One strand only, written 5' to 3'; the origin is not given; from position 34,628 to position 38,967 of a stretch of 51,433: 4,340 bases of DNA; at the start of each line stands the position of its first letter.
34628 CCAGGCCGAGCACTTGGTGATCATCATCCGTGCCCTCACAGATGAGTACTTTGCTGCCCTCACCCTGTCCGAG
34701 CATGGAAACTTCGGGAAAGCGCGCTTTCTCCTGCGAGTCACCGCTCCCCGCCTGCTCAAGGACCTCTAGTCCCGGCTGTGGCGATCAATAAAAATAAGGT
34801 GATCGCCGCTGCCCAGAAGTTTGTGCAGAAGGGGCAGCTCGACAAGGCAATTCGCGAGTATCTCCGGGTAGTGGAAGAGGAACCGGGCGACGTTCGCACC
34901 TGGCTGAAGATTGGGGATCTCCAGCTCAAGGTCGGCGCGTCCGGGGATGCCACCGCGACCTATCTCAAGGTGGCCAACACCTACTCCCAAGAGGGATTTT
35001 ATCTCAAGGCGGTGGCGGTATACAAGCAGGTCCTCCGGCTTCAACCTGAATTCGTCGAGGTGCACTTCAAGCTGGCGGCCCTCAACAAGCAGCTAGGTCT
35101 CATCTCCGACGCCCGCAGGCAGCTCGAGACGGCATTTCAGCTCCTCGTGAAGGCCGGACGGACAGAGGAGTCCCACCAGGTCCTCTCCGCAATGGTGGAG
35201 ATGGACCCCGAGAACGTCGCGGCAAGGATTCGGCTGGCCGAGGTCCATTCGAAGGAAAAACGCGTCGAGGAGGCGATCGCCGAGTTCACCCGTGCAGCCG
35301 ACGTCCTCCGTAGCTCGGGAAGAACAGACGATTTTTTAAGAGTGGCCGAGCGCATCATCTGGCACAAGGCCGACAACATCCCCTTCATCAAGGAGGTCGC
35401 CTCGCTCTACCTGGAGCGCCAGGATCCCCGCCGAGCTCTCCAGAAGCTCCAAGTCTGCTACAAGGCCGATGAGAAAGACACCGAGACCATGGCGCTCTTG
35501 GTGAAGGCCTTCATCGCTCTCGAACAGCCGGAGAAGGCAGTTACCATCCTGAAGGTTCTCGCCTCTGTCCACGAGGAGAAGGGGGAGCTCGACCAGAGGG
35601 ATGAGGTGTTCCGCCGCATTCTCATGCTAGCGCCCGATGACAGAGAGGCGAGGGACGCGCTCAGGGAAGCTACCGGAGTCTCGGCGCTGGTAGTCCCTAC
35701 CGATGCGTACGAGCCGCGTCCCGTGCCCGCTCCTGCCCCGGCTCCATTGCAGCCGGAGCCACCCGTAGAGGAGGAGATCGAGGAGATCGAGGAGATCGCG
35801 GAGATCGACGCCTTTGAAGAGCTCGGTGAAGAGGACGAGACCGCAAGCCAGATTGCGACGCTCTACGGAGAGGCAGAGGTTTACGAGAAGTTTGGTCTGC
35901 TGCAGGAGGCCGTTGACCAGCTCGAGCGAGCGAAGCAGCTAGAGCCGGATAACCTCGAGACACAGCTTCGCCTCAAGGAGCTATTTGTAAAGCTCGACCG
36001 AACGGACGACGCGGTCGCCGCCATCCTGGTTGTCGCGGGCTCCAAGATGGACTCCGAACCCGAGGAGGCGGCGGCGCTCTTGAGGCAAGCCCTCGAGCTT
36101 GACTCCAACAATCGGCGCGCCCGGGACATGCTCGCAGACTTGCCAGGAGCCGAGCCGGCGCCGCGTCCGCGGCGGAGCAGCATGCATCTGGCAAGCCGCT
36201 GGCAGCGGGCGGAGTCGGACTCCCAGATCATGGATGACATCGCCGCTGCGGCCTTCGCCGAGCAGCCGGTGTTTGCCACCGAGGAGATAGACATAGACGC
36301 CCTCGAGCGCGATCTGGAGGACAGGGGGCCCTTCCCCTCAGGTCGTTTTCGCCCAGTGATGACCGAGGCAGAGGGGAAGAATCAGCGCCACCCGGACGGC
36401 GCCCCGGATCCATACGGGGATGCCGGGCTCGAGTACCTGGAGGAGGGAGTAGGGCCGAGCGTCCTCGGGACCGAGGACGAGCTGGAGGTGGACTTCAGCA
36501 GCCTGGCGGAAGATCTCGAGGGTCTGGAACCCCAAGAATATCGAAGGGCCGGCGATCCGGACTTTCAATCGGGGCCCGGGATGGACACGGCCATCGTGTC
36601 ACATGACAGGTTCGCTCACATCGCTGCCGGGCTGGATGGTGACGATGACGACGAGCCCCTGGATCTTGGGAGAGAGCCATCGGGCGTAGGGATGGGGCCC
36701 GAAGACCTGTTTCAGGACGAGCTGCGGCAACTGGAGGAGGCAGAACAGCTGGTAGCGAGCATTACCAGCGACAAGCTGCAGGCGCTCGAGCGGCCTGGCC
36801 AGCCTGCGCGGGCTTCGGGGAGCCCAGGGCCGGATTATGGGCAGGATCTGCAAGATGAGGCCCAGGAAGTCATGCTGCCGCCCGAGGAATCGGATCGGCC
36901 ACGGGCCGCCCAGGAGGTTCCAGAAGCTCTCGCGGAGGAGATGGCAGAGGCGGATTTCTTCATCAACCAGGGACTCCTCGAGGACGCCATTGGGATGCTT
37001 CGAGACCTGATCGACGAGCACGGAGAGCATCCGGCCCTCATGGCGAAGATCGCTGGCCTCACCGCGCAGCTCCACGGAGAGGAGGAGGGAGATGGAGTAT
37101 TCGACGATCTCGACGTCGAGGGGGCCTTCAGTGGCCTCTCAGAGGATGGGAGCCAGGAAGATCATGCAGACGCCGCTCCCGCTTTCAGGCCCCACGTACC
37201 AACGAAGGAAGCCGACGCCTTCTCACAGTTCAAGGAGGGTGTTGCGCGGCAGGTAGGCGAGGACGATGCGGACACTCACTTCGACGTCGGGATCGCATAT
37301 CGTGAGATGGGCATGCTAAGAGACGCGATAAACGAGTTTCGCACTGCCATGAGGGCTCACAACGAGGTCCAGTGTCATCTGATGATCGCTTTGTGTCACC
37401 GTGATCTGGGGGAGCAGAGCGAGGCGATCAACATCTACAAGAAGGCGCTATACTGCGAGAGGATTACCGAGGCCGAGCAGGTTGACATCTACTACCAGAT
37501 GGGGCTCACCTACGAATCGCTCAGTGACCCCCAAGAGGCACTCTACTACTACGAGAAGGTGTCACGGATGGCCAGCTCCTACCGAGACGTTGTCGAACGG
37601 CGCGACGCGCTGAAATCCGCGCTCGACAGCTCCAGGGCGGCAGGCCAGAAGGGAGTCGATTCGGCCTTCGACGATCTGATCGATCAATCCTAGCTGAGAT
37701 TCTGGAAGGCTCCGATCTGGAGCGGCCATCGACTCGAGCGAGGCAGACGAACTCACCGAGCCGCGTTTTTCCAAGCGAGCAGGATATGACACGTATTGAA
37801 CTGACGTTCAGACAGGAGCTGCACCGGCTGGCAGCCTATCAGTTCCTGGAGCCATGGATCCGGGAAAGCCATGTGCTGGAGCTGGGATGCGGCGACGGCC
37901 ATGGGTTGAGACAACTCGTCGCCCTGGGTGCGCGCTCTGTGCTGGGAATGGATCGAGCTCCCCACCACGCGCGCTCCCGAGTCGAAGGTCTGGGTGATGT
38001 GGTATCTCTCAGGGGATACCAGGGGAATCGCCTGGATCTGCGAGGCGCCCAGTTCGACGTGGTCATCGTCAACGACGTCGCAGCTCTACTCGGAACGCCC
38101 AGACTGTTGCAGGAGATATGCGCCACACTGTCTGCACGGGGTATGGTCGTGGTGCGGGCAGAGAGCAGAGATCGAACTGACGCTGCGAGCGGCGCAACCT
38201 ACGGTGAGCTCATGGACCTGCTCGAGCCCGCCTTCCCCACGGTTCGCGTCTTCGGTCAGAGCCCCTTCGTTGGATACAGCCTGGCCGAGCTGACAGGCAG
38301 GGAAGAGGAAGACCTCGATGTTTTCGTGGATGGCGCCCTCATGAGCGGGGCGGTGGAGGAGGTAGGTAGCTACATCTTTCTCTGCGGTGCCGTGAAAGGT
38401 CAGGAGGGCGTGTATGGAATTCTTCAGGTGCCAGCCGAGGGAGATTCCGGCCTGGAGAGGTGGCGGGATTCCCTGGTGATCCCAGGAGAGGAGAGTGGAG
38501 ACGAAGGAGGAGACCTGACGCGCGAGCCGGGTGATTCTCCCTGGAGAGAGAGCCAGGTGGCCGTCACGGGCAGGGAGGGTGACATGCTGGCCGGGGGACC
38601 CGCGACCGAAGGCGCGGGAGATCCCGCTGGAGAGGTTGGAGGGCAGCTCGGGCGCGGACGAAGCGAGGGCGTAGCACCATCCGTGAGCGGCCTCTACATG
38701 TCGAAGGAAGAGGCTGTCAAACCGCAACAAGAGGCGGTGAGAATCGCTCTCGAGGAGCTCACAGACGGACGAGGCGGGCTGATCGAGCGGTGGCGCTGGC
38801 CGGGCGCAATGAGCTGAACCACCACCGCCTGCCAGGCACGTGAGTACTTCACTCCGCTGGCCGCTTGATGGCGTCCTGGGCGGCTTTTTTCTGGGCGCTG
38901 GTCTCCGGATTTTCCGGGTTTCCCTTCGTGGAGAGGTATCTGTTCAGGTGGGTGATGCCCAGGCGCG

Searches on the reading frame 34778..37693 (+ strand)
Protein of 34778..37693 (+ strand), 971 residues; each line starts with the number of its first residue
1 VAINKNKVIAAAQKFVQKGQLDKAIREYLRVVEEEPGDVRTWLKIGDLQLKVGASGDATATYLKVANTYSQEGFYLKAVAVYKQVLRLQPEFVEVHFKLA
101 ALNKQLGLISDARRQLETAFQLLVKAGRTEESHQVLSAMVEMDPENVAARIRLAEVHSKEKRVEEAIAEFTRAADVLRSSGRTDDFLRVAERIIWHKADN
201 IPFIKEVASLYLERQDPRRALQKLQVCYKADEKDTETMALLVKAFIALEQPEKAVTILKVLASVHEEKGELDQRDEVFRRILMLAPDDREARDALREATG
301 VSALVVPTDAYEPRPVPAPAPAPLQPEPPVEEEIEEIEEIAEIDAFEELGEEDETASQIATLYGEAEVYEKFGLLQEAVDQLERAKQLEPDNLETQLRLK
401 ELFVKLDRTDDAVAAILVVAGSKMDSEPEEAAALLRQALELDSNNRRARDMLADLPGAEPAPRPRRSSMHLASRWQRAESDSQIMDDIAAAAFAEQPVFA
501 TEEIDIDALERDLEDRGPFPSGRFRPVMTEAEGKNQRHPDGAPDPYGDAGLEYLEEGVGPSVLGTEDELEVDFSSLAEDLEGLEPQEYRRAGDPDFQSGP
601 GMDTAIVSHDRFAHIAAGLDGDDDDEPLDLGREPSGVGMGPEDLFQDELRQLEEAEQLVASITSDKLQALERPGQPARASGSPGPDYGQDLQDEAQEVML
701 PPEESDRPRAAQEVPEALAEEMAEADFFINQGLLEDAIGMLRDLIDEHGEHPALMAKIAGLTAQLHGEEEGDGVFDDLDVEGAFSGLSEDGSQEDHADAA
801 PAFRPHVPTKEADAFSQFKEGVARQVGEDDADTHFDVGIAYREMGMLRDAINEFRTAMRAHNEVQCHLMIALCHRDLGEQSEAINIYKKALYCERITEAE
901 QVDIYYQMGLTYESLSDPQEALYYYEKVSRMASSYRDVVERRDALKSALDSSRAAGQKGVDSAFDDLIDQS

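Call 3: search_protein_families(library=pfam, proteins=[window:34778-37693:+], max_evalue=0.01)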
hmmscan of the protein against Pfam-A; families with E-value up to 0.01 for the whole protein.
window:34778-37693:+ (971 aa): 26 families (the best 25 are shown)
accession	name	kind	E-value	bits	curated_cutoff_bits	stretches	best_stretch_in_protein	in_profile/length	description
PF14559.12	TPR_19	-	1.9e-31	108.6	25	4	123-174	1-52/68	Tetratricopeptide repeat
PF13428.12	TPR_14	-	4.6e-31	104.5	23.5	0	362-399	4-41/44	Tetratricopeptide repeat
PF13414.12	TPR_11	-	1.5e-26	92.2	26.8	2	67-107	2-42/42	TPR repeat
PF07719.23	TPR_2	-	5.1e-26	89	27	0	903-928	2-27/34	Tetratricopeptide repeat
PF13181.12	TPR_8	-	1.1e-24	84.8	25.7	0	903-932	2-31/34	Tetratricopeptide repeat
PF00515.34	TPR_1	-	6e-22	76.9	27.8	1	903-928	2-27/34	Tetratricopeptide repeat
PF13432.12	TPR_16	-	1.7e-21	76.8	32.7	1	120-174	4-58/65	Tetratricopeptide repeat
PF13424.12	TPR_12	-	5e-17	62.3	30.1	1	870-932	9-75/77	Tetratricopeptide repeat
PF13431.12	TPR_17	-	3.8e-14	52.1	24.4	0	82-113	2-33/34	Tetratricopeptide repeat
PF12895.13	ANAPC3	-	3.9e-13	49.9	27.2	0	840-889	32-81/82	Anaphase-promoting complex, cyclosome, subunit 3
PF13176.12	TPR_7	-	3.7e-10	39.5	27.9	0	906-934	3-31/36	Tetratricopeptide repeat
PF13174.12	TPR_6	-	6.2e-10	39.5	26.3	0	905-928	3-26/33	Tetratricopeptide repeat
PF24575.1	TPR_Slam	-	7.6e-09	36.4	35.2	0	67-102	55-90/104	Surface lipoprotein assembly modifier, N-terminal TPR repeats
PF13371.12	TPR_9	-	5.1e-08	33.3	35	0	180-234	8-62/73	Tetratricopeptide repeat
PF23914.1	TPR_CcmH_CycH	-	1.4e-07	31.9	42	0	127-178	101-152/158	Cytochrome c-type biogenesis protein H TPR domain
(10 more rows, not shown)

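Call 55: search_protein_families(library=ncbifam, proteins=[window:34778-37693:+], max_evalue=0.001)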
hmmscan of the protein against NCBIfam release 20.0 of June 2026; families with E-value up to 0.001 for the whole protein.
window:34778-37693:+ (971 aa): 20 families
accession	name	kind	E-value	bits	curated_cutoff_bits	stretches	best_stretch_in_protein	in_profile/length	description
NF052243.1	T4PFormProtSgmX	equivalog_domain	1.9e-120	403.9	1800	2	4-416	2-405/1065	type IV pili formation protein SgmX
NF040959.1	MamA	equivalog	1.8e-23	83.1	200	2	59-176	37-168/204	magnetosome protein MamA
TIGR02917.1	PEP_TPR_lipo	equivalog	5.6e-22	77.5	312.2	1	179-270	511-602/899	XrtA/PEP-CTERM system TPR-repeat protein PrsT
TIGR02552.1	LcrH_SycD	equivalog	2.3e-19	69.4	104.8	0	123-176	28-81/136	SycD/LcrH family type III secretion system chaperone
TIGR02521.1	type_IV_pilW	equivalog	6.9e-12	45.4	154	1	10-177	36-199/234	type IV pilus biogenesis/stability protein PilW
TIGR02795.1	tol_pal_ybgF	equivalog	5.5e-09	36.7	90.1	0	12-71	46-108/119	tol-pal system protein YbgF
NF033920.0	C39_PA2778_fam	equivalog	1.1e-08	34.8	150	1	57-122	188-253/255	PA2778 family cysteine peptidase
NF033762.1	social_mot_Tgl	equivalog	1.5e-08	34.3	225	0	829-893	29-95/252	social motility TPR repeat lipoprotein Tgl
NF002725.1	PRK02603.1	equivalog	8.9e-07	29.1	143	0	877-929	48-99/173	photosystem I assembly protein Ycf3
NF052415.1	T3SS_chap_SctY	equivalog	1.3e-06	28.9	70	0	203-296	8-101/106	type III secretion apparatus assembly chaperone SctY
TIGR00990.1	3a0801s09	subfamily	2.3e-06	26.6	757.25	1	15-183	409-578/615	mitochondrial import receptor subunit TOM70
NF033758.1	gliding_GltE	equivalog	5.8e-06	25.5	225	0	825-890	284-351/411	adventurous gliding motility TPR repeat lipoprotein GltE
NF040561.1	PrimPol_Msp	equivalog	2e-05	23.4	200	0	61-168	27-126/515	CRISPR-associated primase-polymerase type A1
NF008757.0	PRK11788.1-5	equivalog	3.1e-05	23.3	363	0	126-259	120-238/388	lipopolysaccharide assembly protein LapB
NF052400.1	M48_BAM_BepA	equivalog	0.00012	21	570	0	153-266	294-406/483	beta-barrel assembly-enhancing protease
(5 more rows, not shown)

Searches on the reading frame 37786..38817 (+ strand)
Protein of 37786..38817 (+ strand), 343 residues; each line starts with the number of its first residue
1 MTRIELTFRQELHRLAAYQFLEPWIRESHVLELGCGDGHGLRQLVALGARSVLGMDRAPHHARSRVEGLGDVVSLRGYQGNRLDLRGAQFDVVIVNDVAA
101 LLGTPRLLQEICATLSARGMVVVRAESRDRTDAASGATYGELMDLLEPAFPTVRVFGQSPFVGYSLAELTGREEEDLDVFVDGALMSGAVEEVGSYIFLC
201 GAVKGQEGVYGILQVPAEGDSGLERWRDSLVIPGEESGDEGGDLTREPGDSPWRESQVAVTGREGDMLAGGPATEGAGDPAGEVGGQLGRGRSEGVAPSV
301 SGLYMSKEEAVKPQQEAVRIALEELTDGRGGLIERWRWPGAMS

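Call 55: search_protein_families(library=ncbifam, proteins=[window:37786-38817:+], max_evalue=0.001)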
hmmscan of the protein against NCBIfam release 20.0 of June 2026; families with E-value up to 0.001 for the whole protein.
window:37786-38817:+ (343 aa): 2 families
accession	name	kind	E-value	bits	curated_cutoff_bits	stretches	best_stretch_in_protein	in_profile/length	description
NF045667.1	MTase_DVU1556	equivalog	1.4e-07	31.2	155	1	26-123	22-119/213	DVU_1556 family methyltransferase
NF043040.1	corrin_prot_MT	hypoth_equivalog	3.5e-05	23.3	180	1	21-128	35-152/216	corrinoid protein-associated methyltransferase CpaM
